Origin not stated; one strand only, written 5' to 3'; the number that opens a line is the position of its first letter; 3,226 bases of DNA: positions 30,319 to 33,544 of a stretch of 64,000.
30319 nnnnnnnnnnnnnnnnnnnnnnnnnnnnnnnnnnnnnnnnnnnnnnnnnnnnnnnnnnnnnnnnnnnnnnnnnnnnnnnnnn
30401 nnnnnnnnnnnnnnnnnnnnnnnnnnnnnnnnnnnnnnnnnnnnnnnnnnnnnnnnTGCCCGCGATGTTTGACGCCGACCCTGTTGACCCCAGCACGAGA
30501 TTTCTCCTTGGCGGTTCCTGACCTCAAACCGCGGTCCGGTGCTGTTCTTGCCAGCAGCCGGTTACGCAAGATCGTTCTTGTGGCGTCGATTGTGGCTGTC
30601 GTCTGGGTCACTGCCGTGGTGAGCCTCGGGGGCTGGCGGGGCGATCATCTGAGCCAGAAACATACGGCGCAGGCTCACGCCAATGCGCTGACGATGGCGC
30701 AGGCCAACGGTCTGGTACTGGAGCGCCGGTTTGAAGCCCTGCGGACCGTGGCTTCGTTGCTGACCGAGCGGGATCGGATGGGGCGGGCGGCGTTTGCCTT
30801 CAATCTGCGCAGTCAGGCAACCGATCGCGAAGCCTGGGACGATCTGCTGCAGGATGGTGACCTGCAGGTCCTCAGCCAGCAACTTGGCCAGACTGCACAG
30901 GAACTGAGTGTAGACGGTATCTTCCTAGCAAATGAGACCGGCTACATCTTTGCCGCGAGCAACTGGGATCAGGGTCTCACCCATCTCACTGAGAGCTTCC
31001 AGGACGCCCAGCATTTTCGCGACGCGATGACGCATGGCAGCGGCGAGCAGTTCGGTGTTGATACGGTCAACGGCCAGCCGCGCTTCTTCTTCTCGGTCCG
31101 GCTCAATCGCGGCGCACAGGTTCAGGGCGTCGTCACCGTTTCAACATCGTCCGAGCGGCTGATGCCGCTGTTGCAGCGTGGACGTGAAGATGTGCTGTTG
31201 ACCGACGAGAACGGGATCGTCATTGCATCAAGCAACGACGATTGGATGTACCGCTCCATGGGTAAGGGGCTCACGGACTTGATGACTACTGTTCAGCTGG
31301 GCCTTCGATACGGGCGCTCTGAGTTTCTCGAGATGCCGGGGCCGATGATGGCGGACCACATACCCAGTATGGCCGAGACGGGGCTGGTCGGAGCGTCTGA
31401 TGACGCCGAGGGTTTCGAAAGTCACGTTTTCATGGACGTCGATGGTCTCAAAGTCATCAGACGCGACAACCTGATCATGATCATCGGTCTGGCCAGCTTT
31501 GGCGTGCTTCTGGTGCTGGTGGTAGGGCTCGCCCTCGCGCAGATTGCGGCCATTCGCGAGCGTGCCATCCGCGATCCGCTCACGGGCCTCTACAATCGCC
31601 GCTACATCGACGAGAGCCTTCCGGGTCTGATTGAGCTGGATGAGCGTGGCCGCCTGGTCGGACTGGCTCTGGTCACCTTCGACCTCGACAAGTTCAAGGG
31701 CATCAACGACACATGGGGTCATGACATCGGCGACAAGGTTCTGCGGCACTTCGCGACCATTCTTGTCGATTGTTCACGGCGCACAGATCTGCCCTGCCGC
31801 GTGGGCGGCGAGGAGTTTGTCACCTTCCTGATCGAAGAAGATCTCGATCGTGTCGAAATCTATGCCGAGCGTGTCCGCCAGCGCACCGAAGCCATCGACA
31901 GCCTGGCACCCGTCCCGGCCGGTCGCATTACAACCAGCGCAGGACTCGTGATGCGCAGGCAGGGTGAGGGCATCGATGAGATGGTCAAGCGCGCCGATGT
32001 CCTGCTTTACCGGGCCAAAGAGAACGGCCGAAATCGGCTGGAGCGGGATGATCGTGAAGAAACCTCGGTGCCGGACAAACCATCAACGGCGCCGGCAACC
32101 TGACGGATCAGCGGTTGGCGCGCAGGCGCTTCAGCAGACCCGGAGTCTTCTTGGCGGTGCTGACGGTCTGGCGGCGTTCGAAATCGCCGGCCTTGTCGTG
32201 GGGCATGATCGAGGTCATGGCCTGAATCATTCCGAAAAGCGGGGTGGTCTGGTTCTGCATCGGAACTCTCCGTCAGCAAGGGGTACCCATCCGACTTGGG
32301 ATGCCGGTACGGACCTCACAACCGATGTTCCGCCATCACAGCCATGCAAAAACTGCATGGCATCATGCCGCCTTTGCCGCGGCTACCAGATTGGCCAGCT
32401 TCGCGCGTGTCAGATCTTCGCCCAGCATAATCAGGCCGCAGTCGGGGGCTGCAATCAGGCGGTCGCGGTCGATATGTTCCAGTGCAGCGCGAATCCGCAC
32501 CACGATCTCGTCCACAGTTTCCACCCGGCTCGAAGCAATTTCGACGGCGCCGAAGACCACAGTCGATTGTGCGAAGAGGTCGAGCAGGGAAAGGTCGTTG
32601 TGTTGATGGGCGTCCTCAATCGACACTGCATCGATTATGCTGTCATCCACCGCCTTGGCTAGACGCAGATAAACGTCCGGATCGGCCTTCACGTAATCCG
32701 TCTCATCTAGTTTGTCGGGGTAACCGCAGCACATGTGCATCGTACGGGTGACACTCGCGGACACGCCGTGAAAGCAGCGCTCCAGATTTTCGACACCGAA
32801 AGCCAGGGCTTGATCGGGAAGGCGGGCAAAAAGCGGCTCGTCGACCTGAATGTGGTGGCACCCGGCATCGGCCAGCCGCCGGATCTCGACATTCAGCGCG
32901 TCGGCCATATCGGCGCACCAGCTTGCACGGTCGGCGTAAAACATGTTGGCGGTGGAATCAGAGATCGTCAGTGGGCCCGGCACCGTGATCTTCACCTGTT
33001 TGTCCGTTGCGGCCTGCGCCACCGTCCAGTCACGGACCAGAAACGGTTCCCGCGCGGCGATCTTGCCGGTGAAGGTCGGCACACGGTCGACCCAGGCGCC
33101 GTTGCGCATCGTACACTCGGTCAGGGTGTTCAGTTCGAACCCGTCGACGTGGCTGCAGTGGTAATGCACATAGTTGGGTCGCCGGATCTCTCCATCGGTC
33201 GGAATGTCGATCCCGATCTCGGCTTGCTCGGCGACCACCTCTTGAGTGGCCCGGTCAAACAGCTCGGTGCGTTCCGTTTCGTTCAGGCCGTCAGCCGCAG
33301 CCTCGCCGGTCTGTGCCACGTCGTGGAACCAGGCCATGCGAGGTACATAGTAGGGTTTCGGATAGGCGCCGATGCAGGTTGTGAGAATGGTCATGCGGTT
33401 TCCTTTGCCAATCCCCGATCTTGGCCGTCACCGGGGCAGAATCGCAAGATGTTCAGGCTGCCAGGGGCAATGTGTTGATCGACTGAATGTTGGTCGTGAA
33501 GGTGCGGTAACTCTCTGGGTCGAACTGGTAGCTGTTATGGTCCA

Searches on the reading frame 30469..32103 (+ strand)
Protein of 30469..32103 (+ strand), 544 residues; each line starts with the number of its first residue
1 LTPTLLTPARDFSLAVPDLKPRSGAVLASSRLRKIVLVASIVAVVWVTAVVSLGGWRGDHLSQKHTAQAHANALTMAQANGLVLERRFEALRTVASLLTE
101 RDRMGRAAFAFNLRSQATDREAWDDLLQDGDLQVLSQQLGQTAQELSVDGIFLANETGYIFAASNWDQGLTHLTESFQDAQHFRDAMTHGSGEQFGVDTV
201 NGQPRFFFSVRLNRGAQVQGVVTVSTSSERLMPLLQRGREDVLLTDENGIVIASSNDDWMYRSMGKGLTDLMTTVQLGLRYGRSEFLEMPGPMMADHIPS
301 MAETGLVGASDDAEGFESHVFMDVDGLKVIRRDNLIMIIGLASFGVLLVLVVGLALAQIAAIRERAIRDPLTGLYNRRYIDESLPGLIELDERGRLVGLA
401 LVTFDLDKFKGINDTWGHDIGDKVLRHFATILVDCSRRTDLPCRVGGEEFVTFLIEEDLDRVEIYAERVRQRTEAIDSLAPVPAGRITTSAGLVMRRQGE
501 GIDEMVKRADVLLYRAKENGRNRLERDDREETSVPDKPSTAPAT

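Call 41: search_protein_families(library=pfam, proteins=[window:30469-32103:+], max_evalue=0.001)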
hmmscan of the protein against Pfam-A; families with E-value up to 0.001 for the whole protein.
window:30469-32103:+ (544 aa): 2 families
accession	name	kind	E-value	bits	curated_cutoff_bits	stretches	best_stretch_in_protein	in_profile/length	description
PF00990.26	GGDEF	-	3.9e-37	127.9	23.8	1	366-523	1-161/161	Diguanylate cyclase, GGDEF domain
PF02743.24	dCache_1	-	2e-12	47.6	45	1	67-261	5-197/240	Cache domain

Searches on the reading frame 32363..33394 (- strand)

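Call 41: search_protein_families(library=pfam, proteins=[window:32363-33394:-], max_evalue=0.001)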
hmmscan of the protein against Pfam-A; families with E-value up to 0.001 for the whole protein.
window:32363-33394:- (343 aa): 1 family
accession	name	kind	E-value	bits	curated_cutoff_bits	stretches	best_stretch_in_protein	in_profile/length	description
PF01717.24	Meth_synt_2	-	9.9e-43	147.1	21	1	4-341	2-323/324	Cobalamin-independent synthase, Catalytic domain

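Call 83: search_protein_families(library=ncbifam, proteins=[window:32363-33394:-], max_evalue=1e-10)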
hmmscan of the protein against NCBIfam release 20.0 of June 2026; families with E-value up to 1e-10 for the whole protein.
window:32363-33394:- (343 aa): 8 families
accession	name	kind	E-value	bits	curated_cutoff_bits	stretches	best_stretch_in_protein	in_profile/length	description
NF003317.0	PRK04326.1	equivalog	1.6e-57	195.2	406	1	3-341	9-320/340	methionine synthase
NF006589.0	PRK09121.1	equivalog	1.1e-52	179.2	392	1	5-341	7-334/342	methionine synthase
NF002119.0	PRK00957.1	equivalog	3e-33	115.3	258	1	40-341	28-302/306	methionine synthase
TIGR01371.1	met_syn_B12ind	equivalog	6.7e-33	114.7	929.95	1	5-342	428-750/754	5-methyltetrahydropteroyltriglutamate--homocysteine S-methyltransferase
NF003556.0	PRK05222.1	equivalog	1.2e-31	110.4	541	1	30-342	439-743/750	5-methyltetrahydropteroyltriglutamate--homocysteine S-methyltransferase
NF002272.0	PRK01207.1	equivalog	6.1e-20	71.7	399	1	3-341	4-337/343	methionine synthase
NF005085.0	PRK06520.1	subfamily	1.2e-16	60.8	313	1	38-193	35-198/368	5-methyltetrahydropteroyltriglutamate--homocysteine S-methyltransferase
NF004875.0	PRK06233.1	equivalog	3.1e-13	49.3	576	1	34-322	33-344/373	vitamin B12 independent methionine synthase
